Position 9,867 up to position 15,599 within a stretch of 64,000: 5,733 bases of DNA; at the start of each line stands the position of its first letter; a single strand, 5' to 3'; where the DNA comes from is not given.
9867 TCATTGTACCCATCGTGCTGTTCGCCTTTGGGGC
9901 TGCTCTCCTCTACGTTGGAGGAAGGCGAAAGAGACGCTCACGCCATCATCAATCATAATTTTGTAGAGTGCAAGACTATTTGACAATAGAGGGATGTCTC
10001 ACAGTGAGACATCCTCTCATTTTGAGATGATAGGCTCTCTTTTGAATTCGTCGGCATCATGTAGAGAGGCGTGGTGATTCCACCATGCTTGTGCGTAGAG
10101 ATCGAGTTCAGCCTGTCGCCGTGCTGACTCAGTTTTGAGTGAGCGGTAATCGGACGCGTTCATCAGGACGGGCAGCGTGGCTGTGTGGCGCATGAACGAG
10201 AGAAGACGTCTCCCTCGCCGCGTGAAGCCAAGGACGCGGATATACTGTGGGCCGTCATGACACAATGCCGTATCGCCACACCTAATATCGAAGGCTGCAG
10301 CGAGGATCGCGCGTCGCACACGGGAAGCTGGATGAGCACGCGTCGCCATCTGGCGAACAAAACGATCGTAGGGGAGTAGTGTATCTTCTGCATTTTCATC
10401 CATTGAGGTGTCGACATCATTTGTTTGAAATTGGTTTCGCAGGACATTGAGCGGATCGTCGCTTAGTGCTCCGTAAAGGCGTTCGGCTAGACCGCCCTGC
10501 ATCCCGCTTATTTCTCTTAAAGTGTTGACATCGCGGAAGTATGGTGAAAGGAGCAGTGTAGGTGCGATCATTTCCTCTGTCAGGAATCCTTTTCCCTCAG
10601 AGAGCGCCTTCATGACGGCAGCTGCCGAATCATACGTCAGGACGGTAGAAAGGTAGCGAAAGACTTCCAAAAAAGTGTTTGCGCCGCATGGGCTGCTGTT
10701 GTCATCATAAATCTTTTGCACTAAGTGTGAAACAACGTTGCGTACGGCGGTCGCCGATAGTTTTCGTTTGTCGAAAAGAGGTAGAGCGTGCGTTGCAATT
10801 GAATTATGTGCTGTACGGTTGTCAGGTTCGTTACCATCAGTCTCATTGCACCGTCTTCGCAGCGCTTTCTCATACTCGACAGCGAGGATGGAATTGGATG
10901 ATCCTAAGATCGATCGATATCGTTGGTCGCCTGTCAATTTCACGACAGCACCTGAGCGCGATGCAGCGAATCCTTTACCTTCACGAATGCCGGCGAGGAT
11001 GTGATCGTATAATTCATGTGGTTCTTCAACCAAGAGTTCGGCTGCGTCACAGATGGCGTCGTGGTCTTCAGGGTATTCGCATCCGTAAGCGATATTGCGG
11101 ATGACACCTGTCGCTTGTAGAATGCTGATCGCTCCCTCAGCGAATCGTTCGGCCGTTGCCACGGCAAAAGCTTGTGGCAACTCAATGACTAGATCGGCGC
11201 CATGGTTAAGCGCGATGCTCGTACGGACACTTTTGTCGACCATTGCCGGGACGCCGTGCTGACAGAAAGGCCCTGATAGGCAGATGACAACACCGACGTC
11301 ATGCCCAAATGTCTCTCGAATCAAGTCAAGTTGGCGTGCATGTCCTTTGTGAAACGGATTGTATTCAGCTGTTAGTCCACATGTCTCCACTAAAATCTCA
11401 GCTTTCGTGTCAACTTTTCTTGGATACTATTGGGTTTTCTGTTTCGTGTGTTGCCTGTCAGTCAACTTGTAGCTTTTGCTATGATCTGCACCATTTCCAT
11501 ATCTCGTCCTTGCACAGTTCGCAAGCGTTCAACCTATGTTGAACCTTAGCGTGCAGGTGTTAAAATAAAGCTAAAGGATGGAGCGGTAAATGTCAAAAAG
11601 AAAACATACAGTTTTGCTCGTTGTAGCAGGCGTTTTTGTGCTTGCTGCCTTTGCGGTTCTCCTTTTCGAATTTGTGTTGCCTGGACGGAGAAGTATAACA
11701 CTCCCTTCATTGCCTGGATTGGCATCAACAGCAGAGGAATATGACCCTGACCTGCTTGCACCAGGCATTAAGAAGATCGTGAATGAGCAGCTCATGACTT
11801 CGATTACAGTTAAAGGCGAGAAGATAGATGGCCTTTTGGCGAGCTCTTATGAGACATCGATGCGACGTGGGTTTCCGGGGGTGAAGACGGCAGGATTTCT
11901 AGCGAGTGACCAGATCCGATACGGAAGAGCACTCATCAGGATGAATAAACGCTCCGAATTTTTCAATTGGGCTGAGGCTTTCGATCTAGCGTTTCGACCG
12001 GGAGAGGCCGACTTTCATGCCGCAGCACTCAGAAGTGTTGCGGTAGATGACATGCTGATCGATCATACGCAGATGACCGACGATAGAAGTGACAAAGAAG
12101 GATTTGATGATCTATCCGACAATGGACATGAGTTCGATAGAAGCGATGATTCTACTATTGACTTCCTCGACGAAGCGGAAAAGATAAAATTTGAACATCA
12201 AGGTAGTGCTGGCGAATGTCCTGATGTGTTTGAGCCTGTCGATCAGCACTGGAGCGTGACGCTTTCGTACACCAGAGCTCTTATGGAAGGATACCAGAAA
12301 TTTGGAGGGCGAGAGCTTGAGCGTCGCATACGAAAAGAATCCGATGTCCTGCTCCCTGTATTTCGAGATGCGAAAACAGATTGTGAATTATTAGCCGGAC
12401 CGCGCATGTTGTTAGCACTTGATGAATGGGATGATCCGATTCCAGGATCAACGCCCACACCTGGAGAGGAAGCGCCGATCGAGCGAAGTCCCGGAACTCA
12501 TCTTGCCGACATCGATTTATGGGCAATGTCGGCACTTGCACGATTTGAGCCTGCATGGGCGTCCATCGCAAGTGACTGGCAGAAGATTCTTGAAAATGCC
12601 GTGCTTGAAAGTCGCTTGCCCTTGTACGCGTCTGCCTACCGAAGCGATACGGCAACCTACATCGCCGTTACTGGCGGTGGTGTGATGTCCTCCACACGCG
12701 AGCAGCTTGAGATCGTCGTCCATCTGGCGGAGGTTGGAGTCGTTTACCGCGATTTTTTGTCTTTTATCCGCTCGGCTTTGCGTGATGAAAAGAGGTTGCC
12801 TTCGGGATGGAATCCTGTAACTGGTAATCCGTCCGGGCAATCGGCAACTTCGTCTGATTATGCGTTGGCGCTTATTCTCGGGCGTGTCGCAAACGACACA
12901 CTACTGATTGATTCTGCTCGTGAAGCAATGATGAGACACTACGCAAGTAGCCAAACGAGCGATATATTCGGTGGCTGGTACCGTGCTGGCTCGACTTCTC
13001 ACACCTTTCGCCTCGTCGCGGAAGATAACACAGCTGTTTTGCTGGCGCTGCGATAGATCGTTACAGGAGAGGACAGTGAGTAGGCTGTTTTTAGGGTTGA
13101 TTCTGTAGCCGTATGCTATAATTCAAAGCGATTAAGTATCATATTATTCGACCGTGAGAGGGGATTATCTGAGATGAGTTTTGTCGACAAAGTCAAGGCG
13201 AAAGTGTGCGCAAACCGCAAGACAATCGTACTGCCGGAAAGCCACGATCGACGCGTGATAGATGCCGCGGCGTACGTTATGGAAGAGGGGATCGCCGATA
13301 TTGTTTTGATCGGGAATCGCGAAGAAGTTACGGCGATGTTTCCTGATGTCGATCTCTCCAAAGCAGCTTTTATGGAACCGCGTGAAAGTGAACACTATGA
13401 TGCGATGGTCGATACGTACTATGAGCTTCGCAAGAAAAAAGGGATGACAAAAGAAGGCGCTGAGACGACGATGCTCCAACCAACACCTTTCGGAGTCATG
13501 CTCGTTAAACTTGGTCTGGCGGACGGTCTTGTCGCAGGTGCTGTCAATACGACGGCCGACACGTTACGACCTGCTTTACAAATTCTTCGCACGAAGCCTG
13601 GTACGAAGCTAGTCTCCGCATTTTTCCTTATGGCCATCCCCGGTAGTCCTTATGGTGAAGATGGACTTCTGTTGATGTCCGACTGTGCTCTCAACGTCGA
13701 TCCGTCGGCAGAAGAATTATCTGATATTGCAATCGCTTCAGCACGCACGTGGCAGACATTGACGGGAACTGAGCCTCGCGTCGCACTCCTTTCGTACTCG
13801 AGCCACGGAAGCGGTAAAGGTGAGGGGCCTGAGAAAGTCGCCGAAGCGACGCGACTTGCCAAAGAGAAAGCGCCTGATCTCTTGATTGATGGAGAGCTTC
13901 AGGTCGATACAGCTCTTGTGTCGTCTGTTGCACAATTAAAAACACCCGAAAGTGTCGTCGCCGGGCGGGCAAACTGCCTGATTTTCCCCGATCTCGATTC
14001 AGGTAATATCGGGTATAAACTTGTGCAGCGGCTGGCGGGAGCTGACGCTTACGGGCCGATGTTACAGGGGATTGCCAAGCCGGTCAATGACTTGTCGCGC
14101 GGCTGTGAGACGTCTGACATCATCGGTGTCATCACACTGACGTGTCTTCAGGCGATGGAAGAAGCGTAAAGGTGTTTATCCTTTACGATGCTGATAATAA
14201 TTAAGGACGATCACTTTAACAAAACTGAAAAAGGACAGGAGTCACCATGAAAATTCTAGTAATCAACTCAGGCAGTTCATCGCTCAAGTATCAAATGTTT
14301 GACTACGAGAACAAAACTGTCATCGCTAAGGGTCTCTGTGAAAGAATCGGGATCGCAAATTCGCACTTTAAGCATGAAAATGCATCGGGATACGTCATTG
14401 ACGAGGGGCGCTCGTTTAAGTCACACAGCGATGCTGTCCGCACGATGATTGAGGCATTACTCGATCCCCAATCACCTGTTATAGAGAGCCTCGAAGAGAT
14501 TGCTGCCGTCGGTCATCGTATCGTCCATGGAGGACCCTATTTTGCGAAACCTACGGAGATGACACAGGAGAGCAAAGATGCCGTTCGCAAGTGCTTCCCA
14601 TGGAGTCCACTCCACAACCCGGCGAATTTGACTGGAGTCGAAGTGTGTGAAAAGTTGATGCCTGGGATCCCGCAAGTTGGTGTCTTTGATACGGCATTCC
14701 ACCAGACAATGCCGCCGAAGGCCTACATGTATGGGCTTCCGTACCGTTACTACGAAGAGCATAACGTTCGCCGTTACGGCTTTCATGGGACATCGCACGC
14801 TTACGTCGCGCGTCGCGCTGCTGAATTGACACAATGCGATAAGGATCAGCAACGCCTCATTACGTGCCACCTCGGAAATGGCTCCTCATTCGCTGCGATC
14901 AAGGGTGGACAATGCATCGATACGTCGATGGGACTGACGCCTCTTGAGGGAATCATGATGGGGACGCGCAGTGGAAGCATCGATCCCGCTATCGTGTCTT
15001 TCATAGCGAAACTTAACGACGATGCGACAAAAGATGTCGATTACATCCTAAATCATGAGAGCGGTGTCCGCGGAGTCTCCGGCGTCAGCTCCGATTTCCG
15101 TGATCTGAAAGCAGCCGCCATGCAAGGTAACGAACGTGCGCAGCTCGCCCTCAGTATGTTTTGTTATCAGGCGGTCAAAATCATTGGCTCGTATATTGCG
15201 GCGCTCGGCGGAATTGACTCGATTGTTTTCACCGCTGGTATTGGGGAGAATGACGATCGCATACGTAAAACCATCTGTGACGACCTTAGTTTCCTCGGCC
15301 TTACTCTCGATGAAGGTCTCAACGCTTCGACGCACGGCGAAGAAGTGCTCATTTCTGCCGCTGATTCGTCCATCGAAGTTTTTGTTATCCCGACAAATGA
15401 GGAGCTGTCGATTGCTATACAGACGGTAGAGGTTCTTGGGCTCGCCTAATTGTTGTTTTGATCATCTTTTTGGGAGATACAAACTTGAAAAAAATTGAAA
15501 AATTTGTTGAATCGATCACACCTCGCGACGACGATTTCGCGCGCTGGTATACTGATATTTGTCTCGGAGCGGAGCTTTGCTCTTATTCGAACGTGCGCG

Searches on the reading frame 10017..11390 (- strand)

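Call 52: search_protein_families(library=pfam, proteins=[window:10017-11390:-], max_evalue=0.001)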
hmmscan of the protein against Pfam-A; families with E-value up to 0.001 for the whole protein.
window:10017-11390:- (457 aa): 1 family
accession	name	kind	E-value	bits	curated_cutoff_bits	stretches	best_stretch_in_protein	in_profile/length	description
PF05636.17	HIGH_NTase1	-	3.7e-72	244.3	27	2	1-310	1-284/402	HIGH Nucleotidyl Transferase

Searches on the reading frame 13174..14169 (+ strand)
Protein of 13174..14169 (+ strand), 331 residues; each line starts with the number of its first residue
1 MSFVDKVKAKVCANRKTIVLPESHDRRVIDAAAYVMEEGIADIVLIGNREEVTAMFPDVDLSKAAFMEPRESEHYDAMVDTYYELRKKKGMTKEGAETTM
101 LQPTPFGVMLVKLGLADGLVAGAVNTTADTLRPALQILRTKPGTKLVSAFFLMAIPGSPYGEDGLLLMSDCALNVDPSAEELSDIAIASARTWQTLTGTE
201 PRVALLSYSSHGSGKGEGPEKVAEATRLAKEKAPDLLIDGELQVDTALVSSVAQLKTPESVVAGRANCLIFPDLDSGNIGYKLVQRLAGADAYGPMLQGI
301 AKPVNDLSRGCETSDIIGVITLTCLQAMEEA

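Call 52: search_protein_families(library=pfam, proteins=[window:13174-14169:+], max_evalue=0.001)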
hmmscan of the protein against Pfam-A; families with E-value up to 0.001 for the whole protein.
window:13174-14169:+ (331 aa): 1 family
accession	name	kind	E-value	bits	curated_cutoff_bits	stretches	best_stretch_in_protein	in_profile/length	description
PF01515.24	PTA_PTB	-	8.4e-122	406.9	24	1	3-324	2-319/319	Phosphate acetyl/butaryl transferase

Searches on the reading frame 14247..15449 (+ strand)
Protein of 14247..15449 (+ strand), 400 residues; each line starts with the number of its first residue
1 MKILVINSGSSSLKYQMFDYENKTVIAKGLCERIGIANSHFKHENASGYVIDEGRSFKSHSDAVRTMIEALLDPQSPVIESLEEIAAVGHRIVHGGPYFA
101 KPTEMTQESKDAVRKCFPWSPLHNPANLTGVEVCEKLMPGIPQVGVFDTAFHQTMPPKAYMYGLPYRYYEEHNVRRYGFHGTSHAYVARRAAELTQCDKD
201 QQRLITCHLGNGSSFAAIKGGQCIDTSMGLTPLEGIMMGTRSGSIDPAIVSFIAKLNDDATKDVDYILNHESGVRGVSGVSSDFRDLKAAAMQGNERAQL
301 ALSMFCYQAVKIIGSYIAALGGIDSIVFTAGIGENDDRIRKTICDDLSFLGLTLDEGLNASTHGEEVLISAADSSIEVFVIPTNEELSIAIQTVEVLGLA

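Call 52: search_protein_families(library=pfam, proteins=[window:14247-15449:+], max_evalue=0.001)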
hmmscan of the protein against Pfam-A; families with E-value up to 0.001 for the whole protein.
window:14247-15449:+ (400 aa): 1 family
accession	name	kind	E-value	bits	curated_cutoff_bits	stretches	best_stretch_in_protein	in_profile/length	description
PF00871.23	Acetate_kinase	-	7.7e-147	489.5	22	1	2-390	1-391/392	Acetokinase family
